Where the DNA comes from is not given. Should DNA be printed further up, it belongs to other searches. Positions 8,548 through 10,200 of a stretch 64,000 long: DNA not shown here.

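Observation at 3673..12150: Unassigned corrinoid-dependent methyltransferase locus: non-Pyl MttB enzyme flanked by two MmgE/PrpD paralogues, with corrinoid protein, GltS-type symporter, RidA and PocR-AraC regulator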

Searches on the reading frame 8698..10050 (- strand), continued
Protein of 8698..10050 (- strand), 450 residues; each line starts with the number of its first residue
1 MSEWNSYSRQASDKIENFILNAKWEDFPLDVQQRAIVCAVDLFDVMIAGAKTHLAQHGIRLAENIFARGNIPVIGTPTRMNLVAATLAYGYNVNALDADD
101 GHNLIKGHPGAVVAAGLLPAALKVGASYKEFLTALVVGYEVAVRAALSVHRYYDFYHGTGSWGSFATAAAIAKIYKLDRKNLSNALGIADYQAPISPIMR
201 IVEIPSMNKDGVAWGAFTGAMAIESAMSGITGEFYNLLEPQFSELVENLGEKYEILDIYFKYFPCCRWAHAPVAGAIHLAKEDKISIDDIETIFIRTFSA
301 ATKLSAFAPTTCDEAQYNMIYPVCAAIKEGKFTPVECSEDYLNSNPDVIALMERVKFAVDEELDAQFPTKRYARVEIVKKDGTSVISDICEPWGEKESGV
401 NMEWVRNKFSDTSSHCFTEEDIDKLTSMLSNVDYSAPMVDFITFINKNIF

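Call 37: search_protein_families(library=pfam, proteins=[L085:75-1508:+, L085:1530-2825:+, L085:4200-5639:+, L085:5705-7126:+, L023:4190-5551:-, L023:5548-7671:-, L023:7649-8536:-, L023:8693-9934:+, L023:11543-12484:+, L023:2982-4025:-])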
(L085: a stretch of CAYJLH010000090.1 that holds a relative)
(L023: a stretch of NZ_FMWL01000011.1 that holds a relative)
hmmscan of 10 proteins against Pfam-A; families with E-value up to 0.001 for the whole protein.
L085:75-1508:+ (477 aa): 1 family
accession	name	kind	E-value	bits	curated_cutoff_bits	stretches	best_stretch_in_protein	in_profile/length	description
PF03616.19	Glt_symporter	-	1.4e-07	31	26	1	14-352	11-327/368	Sodium/glutamate symporter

L085:1530-2825:+ (431 aa): 7 families
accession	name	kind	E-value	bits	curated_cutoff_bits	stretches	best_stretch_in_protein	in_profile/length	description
PF02317.23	Octopine_DH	-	3.8e-30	105.3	30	1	238-395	3-149/150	NAD/NADP octopine/nopaline dehydrogenase, alpha-helical domain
PF02558.23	ApbA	-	4.9e-05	23.4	22.2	1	36-145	1-98/150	Ketopantoate reductase PanE/ApbA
PF01210.29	NAD_Gly3P_dh_N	-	5.2e-05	23.7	23.1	1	36-142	2-98/158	NAD-dependent glycerol-3-phosphate dehydrogenase N-terminus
PF01266.30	DAO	-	0.00012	22.1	27.9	1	36-77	2-45/353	FAD dependent oxidoreductase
PF02737.24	3HCDH_N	-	0.00039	20.8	22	1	36-120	2-85/180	3-hydroxyacyl-CoA dehydrogenase, NAD binding domain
PF01262.27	AlaDh_PNT_C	-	0.00045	20.1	23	1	23-118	18-97/214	Alanine dehydrogenase/PNT, C-terminal domain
PF03807.23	F420_oxidored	-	0.00056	20.9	21.6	0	36-145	2-91/94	NADP oxidoreductase coenzyme F420-dependent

L085:4200-5639:+ (479 aa): 1 family
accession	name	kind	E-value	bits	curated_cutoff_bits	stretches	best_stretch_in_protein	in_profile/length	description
PF06253.16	MTTB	-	2.1e-95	320.1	25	1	9-464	41-493/500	Trimethylamine methyltransferase (MTTB)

L085:5705-7126:+ (473 aa): 1 family
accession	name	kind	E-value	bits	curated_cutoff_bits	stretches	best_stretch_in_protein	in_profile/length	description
PF06253.16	MTTB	-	1.2e-118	396.8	25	1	2-460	34-495/500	Trimethylamine methyltransferase (MTTB)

L023:4190-5551:- (453 aa): 8 families
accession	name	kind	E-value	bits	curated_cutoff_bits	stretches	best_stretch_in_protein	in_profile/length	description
PF00158.32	Sigma54_activat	-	4.4e-71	238.4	20.2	1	141-308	1-168/168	Sigma-54 interaction domain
PF25601.1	AAA_lid_14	-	4.7e-28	97.3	27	1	314-389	2-77/87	AAA+ ATPase lid domain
PF00072.30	Response_reg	-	3.5e-23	82.3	30.2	1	5-111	2-109/111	Response regulator receiver domain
PF14532.12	Sigma54_activ_2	-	3.6e-20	73.1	25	1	142-312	1-138/138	Sigma-54 interaction domain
PF02954.25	HTH_8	-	4.7e-12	45.9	22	1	412-450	4-42/42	Bacterial regulatory protein, Fis family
PF07728.20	AAA_5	-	3.7e-07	30.7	22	1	164-284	1-124/139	AAA domain (dynein-related subfamily)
PF01078.27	Mg_chelatase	-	1.5e-06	28.2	20.3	1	164-263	24-136/207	Magnesium chelatase, subunit ChlI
PF00004.35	AAA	-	2.3e-05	25.3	21.2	1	165-301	1-130/131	ATPase family associated with various cellular activities (AAA)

L023:5548-7671:- (707 aa): 8 families
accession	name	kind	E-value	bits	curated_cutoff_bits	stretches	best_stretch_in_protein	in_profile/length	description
PF00497.25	SBP_bac_3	-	5.9e-36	123.6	26.4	1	87-305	1-132/132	Bacterial extracellular solute-binding proteins, family 3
PF02518.31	HATPase_c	-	1.8e-24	86.8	26.4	1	593-699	2-109/111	Histidine kinase-, DNA gyrase B-, and HSP90-like ATPase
PF00512.31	HisKA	-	1.3e-11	44.8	26.9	1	487-549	3-64/66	His Kinase A (phospho-acceptor) domain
PF08448.16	PAS_4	-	3.1e-07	31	23.1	1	365-470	2-108/110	PAS fold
PF14501.12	HATPase_c_5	-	2.5e-06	27.8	22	1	595-684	4-89/102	GHKL domain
PF13426.13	PAS_9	-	8.6e-06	26.4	27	1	375-469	8-103/103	PAS domain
PF00989.32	PAS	-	3e-05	24.5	22.6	1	361-467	4-113/113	PAS fold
PF13589.12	HATPase_c_3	-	0.0002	21.8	25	1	597-653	3-55/137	Histidine kinase-, DNA gyrase B-, and HSP90-like ATPase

L023:7649-8536:- (295 aa): 2 families
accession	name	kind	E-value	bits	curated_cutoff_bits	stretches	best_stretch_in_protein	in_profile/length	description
PF03466.25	LysR_substrate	-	2.9e-36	125.3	28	1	88-289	4-204/209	LysR substrate binding domain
PF00126.33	HTH_1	-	2.4e-21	75.9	26.6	1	3-62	1-60/60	Bacterial regulatory helix-turn-helix protein, lysR family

L023:8693-9934:+ (413 aa): 3 families
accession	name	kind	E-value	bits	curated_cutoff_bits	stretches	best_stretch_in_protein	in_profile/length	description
PF02317.23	Octopine_DH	-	1.4e-32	113.3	30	1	214-376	3-149/150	NAD/NADP octopine/nopaline dehydrogenase, alpha-helical domain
PF02558.23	ApbA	-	0.00024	21.2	22.2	1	12-121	1-98/150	Ketopantoate reductase PanE/ApbA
PF01210.29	NAD_Gly3P_dh_N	-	0.00063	20.2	23.1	0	12-119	2-99/158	NAD-dependent glycerol-3-phosphate dehydrogenase N-terminus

L023:11543-12484:+ (313 aa): 1 family
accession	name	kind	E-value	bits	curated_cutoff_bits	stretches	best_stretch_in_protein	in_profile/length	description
PF00892.27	EamA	-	1.4e-32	113.3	28.2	2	161-295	2-133/135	EamA-like transporter family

L023:2982-4025:- (347 aa): 2 families
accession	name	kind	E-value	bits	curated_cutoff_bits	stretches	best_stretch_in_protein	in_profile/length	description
PF16868.10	NMT1_3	-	7.9e-93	311.6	27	1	49-338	1-289/289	NMT1-like family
PF09084.16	NMT1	-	0.00026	21.4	20.5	1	136-210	72-144/216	NMT1/THI5 like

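Call 38: search_protein_families(library=ncbifam, proteins=[L023:8693-9934:+, L023:9944-11323:+, L085:1530-2825:+, L023:11543-12484:+, L023:5548-7671:-, L023:4190-5551:-])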
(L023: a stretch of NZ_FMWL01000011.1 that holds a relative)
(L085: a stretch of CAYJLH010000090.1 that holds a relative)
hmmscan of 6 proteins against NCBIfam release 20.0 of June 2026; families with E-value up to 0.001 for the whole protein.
L023:8693-9934:+ (413 aa): 2 families
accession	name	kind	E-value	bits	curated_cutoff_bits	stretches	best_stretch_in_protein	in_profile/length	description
NF042925.1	FHMPC_DH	equivalog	4.7e-05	22.8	500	1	12-153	3-140/304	5-formyl-3-hydroxy-2-methylpyridine 4-carboxylate 5-dehydrogenase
NF000942.0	PRK00094.1-4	subfamily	7.5e-05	22.1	257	1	12-120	5-103/334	NAD(P)H-dependent glycerol-3-phosphate dehydrogenase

L023:9944-11323:+ (459 aa): 2 families
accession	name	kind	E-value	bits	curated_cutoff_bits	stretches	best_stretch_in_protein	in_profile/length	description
NF042438.1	PrpD_hiGCgrampos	equivalog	1.5e-06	27.1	950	1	80-201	79-199/499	2-methylcitrate dehydratase PrpD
NF006943.0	PRK09425.1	equivalog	3.4e-06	26.1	575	1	282-441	296-463/480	bifunctional 2-methylcitrate dehydratase/aconitate hydratase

L085:1530-2825:+ (431 aa): 4 families
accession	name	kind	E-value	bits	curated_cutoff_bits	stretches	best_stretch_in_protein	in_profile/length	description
NF006143.0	PRK08293.1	equivalog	0.00017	21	312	1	33-122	4-94/291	3-hydroxyacyl-CoA dehydrogenase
NF000942.0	PRK00094.1-4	subfamily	0.00027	20.3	257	1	34-144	3-103/334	NAD(P)H-dependent glycerol-3-phosphate dehydrogenase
NF004783.0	PRK06129.1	equivalog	0.00038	20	347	1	34-118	3-87/315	3-hydroxyacyl-CoA dehydrogenase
NF006124.0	PRK08268.1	subfamily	0.00052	19.1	508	1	31-120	5-93/507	3-hydroxyacyl-CoA dehydrogenase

L023:11543-12484:+ (313 aa): 4 families
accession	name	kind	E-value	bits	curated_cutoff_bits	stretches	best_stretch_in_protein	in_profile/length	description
NF008432.0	PRK11272.1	equivalog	1.9e-57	194.7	270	1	15-297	11-287/294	drug/metabolite exporter YedA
TIGR00950.1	2A78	equivalog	2.3e-28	99.3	230.2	1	26-293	1-264/264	carboxylate/amino acid/amine transporter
NF050091.1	ArAmAcExpYddG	equivalog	1.1e-08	35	300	1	24-185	15-175/285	aromatic amino acid exporter YddG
NF008523.0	PRK11453.1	equivalog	8.4e-05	22.3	472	1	20-293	10-283/299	O-acetylserine/cysteine exporter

L023:5548-7671:- (707 aa): 97 families (the best 25 are shown)
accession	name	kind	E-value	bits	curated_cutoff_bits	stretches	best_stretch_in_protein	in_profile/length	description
NF008468.0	PRK11360.1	equivalog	2.9e-83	280.3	646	1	346-699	256-608/616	two-component system sensor histidine kinase AtoS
NF046044.1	PnpS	equivalog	2.3e-52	178.3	400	1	340-697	37-389/390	two-component system histidine kinase PnpS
NF007688.0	PRK10364.1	equivalog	5.8e-49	167.1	479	1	470-695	224-447/460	two-component system sensor histidine kinase ZraS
TIGR02966.1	phoR_proteo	equivalog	4.1e-41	141.1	334.2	1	362-697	10-333/333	phosphate regulon sensor histidine kinase PhoR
NF033092.0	HK_WalK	equivalog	4.5e-41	141.1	725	1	341-695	241-590/594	cell wall metabolism sensor histidine kinase WalK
NF010411.0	PRK13837.1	equivalog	2.5e-40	138.3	647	1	468-697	432-673/828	two-component system VirA-like sensor kinase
NF053867.1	SprKinKinDBac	equivalog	4.1e-38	131.1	775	1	481-697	281-495/500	sporulation kinase KinD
NF047497.1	HK_LIC_12097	equivalog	1.6e-35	122.5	500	1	434-687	99-355/367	LIC_12097 family sensor histidine kinase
NF007029.0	PRK09495.1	equivalog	2.7e-34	119.1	303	1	82-305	22-245/248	glutamine ABC transporter substrate-binding protein GlnH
NF047466.1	hybrid_RR_LvrB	exception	2.4e-31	109.3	500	1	469-695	135-372/377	hybrid histidine kinase/response regulator LvrB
TIGR01096.1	3A0103s03R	subfamily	2.4e-31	109.1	256.35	1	81-303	20-250/250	lysine/arginine/ornithine ABC transporter substrate-binding protein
NF052573.1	HisKinEspAMyxo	equivalog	3.8e-31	107.9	1400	1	362-697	258-609/755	serine histidine kinase EspA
NF046020.1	HisKinCckABruc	equivalog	5.1e-31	107.3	1000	1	461-696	455-704/868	cell cycle histidine kinase CckA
NF052574.1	HisKinEspCMyxo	equivalog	6.4e-31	107.3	1200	1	418-692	350-630/785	serine histidine kinase EspC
NF010076.0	PRK13557.1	subfamily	1.2e-29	103.2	631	1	466-700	143-395/540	histidine kinase famiy protein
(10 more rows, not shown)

L023:4190-5551:- (453 aa): 106 families (the best 25 are shown)
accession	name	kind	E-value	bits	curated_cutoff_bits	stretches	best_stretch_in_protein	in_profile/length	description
NF008469.0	PRK11361.1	equivalog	1.8e-132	442.4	714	1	2-452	5-456/461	acetoacetate metabolism transcriptional regulator AtoC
TIGR01818.1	ntrC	equivalog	3.8e-118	395.2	558.6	1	5-449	2-462/463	nitrogen regulation protein NR(I)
NF007689.0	PRK10365.1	equivalog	2.1e-116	389.3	760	1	4-447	8-439/441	sigma-54-dependent response regulator transcription factor ZraR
TIGR02915.1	PEP_resp_reg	equivalog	5.1e-116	388.1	502.6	1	4-449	1-441/445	PEP-CTERM-box response regulator transcription factor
NF041552.1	TF_PrdR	equivalog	2.6e-108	362.8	795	1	103-451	232-577/577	sigma-54 dependent transcriptional regulator PrdR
NF041946.1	LuxO_transreg_Vib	equivalog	1.9e-104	350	800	1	26-451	22-461/463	quorum-sensing sigma-54 dependent transcriptional regulator LuxO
NF038308.1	RNA_repair_RtcR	equivalog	4.4e-100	336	650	1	114-450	156-516/530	RNA repair transcriptional activator RtcR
NF011695.0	PRK15115.1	equivalog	1.5e-99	333.8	763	1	3-378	8-374/445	two-component system response regulator GlrR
NF051870.1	NAssimRespRegNtrX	equivalog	3.5e-99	332.7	600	1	2-449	2-449/452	nitrogen assimilation response regulator NtrX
TIGR01817.1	nifA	equivalog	3.6e-99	332.9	528.85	1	129-385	186-441/534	nif-specific transcriptional activator NifA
NF003451.0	PRK05022.1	equivalog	7.6e-99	331.7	476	1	88-445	132-503/512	nitric oxide reductase transcriptional regulator NorR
NF008176.1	PRK10923.1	equivalog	4.3e-95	319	620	1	4-394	6-393/469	nitrogen regulation protein NR(I)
NF050807.1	TransRegFlbDCaul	equivalog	1.8e-93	313.8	750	1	16-451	16-439/454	sigma-54-dependent transcriptional regulator FlbD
NF049963.1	RespRegFlgRCampy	domain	4.9e-93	312.3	750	1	4-452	3-429/429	fla regulon two-component system response regulator FlgR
NF041906.1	V4R_TF_MobR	exception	7.9e-88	295.3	999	1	112-450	208-544/544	phenol degradation transcriptional regulator MobR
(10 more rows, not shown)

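Call 39: find_homologous_proteins(query=P0144)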
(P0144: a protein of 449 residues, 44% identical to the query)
Query P0144 (449 aa): 708 proteins with E <= 0.001 among 7946 candidates; the best 120 are listed.
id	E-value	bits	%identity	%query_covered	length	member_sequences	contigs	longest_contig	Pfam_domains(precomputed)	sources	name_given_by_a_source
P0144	0.0e+0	1031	100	100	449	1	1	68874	PF19305.5,PF03972.20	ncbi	-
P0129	1.3e-138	480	48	98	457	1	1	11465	PF19305.5,PF03972.20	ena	-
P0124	5.8e-136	472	46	97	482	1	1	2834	PF19305.5,PF03972.20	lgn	-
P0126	5.3e-134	465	47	96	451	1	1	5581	PF19305.5,PF03972.20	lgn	-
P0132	2.6e-133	463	48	96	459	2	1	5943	PF19305.5,PF03972.20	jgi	jgi:2-methylcitrate dehydratase PrpD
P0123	3.2e-133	463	46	98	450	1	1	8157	PF19305.5,PF03972.20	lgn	-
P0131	3.5e-133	463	47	96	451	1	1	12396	PF19305.5,PF03972.20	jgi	jgi:2-methylcitrate dehydratase PrpD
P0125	2.0e-131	457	46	96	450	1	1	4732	PF19305.5,PF03972.20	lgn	-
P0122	8.3e-131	455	45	97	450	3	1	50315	PF19305.5,PF03972.20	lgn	-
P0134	8.1e-130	452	46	97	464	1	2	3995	PF19305.5,PF03972.20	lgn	-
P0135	2.7e-129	450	45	97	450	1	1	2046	PF19305.5,PF03972.20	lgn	-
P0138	8.2e-129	448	46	97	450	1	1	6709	PF19305.5,PF03972.20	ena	-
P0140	4.7e-127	442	45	99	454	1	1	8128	PF19305.5,PF03972.20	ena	-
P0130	7.6e-127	442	46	97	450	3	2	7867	PF19305.5,PF03972.20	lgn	-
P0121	1.4e-125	438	43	97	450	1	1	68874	PF19305.5,PF03972.20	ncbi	-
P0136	6.8e-125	435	45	98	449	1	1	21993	PF19305.5,PF03972.20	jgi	-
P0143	1.1e-118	415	41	98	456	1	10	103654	PF19305.5,PF03972.20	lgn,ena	-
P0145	2.2e-113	397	41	97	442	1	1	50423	PF19305.5,PF03972.20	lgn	-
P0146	8.1e-108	379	40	96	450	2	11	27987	PF19305.5,PF03972.20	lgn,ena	-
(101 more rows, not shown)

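Call 41: find_encoding_contigs(protein=P0129, flank=10000, max_places=2)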
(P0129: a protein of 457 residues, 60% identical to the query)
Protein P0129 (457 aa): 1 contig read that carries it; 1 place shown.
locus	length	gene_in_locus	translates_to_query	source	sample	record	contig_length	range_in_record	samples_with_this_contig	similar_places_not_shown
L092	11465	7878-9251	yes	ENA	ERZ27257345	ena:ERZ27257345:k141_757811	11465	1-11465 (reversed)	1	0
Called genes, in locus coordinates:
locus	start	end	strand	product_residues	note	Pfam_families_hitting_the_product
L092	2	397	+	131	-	?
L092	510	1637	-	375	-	PF02423:OCD_Mu_crystall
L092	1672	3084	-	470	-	PF06253:MTTB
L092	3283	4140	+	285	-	PF01418:HTH_6 (weak), PF01380:SIS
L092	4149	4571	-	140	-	PF01989:AcnX_swivel_put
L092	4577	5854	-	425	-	PF04412:AcnX, PF28403:AcnX_2nd, PF28406:AcnX_3rd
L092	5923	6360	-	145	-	PF07796:DUF1638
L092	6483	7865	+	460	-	PF03616:Glt_symporter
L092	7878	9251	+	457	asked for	PF03972:MmgE_PrpD_N, PF19305:MmgE_PrpD_C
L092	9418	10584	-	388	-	PF00365:PFK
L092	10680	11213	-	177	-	PF14734:DUF4469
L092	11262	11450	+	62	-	-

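Call 42: find_encoding_contigs(protein=P0131, flank=10000, max_places=2)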
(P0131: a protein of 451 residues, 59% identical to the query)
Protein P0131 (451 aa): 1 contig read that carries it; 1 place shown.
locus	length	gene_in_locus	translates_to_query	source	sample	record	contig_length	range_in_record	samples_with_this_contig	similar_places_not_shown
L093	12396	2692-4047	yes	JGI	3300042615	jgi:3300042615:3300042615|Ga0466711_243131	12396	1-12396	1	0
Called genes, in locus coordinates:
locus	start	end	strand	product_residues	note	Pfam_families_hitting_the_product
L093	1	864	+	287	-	?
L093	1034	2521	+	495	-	PF06253:MTTB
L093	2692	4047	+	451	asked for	PF03972:MmgE_PrpD_N, PF19305:MmgE_PrpD_C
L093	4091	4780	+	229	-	PF00857:Isochorismatase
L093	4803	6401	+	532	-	PF02028:BCCT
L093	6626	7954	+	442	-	PF03972:MmgE_PrpD_N, PF19305:MmgE_PrpD_C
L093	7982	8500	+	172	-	PF04290:DctQ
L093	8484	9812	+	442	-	PF06808:DctM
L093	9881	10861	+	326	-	PF03480:DctP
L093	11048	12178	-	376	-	PF00557:Peptidase_M24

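Call 43: find_encoding_contigs(protein=P0141, flank=10000, max_places=2)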
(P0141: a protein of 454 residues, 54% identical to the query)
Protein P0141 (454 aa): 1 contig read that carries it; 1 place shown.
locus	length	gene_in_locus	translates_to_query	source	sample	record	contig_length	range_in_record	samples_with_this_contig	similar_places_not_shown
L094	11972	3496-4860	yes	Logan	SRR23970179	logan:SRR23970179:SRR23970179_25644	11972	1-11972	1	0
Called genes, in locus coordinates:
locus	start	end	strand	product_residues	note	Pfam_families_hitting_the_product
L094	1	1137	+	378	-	?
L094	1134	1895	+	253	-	PF00005:ABC_tran, PF13304:AAA_21 (faint)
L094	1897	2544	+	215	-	PF00528:BPD_transp_1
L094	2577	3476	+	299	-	PF04069:OpuAC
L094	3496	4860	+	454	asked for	PF03972:MmgE_PrpD_N, PF19305:MmgE_PrpD_C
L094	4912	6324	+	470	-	PF01943:Polysacc_synt, PF13440:Polysacc_synt_3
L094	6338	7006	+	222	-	PF23019:DUF7033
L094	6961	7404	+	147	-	-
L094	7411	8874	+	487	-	PF03062:MBOAT, PF13813:MBOAT_2 (weak)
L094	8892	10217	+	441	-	-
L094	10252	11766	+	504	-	PF00501:AMP-binding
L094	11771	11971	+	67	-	?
